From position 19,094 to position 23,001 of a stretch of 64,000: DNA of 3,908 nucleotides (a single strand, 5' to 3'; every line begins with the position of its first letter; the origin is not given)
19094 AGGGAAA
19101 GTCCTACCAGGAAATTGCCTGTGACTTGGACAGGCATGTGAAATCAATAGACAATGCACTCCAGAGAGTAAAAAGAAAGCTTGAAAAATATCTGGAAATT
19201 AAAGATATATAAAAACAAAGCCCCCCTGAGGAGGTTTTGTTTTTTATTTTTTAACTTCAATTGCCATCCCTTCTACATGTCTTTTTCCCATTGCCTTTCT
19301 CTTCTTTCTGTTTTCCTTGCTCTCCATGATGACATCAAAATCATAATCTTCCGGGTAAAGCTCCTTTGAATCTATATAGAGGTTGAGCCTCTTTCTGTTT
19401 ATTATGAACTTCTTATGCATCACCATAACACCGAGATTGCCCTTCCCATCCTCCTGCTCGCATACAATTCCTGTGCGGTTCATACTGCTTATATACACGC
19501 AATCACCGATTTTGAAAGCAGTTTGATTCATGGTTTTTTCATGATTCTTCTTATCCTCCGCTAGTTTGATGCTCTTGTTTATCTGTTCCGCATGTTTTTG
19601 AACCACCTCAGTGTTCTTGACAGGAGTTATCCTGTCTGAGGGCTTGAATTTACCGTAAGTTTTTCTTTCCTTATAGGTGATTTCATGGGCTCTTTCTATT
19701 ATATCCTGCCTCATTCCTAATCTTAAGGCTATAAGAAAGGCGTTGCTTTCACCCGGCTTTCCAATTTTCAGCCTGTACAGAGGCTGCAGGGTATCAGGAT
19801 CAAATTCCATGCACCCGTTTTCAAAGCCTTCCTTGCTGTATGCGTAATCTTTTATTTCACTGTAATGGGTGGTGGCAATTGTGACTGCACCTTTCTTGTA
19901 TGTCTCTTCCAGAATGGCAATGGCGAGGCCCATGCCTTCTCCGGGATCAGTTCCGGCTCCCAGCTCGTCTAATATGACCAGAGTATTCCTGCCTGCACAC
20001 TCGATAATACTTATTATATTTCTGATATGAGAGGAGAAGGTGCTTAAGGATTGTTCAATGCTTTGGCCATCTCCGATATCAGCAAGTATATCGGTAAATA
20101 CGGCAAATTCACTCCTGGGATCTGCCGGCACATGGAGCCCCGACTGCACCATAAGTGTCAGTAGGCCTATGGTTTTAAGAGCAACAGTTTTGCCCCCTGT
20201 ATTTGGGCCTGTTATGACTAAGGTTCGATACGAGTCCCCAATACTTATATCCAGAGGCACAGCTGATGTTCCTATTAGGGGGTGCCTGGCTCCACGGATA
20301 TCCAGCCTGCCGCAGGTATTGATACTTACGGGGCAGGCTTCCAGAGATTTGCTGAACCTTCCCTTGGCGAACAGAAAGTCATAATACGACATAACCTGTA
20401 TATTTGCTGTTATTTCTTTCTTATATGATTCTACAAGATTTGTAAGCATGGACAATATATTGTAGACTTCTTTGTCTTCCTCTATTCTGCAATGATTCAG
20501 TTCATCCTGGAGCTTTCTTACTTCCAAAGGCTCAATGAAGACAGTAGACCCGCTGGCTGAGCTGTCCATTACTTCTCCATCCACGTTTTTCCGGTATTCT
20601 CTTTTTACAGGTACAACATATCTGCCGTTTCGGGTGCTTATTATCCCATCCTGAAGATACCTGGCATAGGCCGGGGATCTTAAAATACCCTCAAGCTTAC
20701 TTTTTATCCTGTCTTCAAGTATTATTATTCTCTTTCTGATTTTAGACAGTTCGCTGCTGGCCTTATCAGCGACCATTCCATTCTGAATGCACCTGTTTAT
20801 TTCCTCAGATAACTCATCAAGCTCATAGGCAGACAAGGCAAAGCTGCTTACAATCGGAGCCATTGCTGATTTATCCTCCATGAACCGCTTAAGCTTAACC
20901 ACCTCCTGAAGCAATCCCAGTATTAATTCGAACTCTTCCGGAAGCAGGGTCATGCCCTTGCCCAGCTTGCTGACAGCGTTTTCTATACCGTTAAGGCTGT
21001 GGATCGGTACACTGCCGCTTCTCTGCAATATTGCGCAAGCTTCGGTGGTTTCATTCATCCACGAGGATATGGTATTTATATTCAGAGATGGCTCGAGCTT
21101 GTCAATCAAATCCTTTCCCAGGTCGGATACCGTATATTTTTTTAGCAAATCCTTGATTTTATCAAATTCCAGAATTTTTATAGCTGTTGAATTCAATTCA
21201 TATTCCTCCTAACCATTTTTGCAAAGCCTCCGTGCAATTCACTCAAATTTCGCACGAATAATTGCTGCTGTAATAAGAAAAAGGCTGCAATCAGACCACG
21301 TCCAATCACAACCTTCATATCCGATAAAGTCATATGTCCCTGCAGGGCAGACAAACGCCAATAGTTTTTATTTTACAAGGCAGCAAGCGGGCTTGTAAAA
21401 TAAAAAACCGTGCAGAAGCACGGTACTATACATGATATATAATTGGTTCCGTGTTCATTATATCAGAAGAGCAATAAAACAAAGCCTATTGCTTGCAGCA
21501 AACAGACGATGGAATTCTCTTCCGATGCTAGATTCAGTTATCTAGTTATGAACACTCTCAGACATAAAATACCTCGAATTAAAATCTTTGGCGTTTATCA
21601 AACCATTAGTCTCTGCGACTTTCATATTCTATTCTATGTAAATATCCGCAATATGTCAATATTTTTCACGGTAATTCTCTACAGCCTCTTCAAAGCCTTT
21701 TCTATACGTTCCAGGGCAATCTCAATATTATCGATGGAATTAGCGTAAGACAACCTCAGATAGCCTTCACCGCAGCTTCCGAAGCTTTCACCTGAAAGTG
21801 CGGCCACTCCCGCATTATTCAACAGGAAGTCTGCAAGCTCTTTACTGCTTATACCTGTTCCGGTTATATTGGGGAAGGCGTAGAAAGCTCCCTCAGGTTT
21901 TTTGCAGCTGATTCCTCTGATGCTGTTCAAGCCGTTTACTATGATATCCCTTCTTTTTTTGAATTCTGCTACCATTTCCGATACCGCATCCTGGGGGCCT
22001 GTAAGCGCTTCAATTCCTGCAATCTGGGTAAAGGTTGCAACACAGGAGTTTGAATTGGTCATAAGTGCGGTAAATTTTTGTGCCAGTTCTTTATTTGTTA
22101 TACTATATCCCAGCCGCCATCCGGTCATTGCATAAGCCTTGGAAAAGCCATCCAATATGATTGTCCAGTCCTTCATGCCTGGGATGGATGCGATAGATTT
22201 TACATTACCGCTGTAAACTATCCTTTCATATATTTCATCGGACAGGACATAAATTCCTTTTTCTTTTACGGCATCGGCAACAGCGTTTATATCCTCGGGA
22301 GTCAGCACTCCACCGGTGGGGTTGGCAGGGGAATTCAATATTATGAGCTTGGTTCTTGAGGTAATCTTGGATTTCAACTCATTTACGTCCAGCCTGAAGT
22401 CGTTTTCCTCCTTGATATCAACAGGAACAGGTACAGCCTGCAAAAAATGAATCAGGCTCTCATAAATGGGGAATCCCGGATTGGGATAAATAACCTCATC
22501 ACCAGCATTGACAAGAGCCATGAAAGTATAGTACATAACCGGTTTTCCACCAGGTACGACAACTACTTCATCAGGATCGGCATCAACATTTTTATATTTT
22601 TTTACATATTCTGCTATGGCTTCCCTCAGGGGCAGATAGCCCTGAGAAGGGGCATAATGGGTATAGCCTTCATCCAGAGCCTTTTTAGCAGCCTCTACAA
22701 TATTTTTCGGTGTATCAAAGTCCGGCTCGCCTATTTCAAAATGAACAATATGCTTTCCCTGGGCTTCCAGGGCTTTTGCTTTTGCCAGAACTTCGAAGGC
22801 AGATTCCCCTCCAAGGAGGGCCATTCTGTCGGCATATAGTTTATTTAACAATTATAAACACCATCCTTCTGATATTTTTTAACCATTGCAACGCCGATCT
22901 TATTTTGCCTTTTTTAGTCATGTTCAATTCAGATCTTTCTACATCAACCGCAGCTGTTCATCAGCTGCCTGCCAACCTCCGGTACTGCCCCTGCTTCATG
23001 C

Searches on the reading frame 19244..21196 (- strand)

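Call 68: search_protein_families(library=pfam, proteins=[window:19244-21196:-], max_evalue=0.00001)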
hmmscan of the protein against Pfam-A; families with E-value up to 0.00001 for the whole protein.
window:19244-21196:- (650 aa): 1 family
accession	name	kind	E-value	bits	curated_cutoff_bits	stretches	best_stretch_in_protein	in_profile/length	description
PF00488.27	MutS_V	-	3e-31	109.3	30.2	1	326-507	1-184/188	MutS domain V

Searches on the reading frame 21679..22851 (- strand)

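Call 68: search_protein_families(library=pfam, proteins=[window:21679-22851:-], max_evalue=0.00001)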
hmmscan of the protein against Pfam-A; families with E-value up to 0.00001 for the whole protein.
window:21679-22851:- (390 aa): 3 families
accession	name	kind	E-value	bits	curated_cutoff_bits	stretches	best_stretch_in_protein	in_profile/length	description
PF00155.27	Aminotran_1_2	-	2.1e-75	254.6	19.7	1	34-383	2-361/361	Aminotransferase class I and II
PF01041.23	DegT_DnrJ_EryC1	-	8.2e-10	38.9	19.8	1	114-205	61-145/360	DegT/DnrJ/EryC1/StrS aminotransferase family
PF01053.26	Cys_Met_Meta_PP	-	2.1e-09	36.9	27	1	94-207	68-175/381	Cys/Met metabolism PLP-dependent enzyme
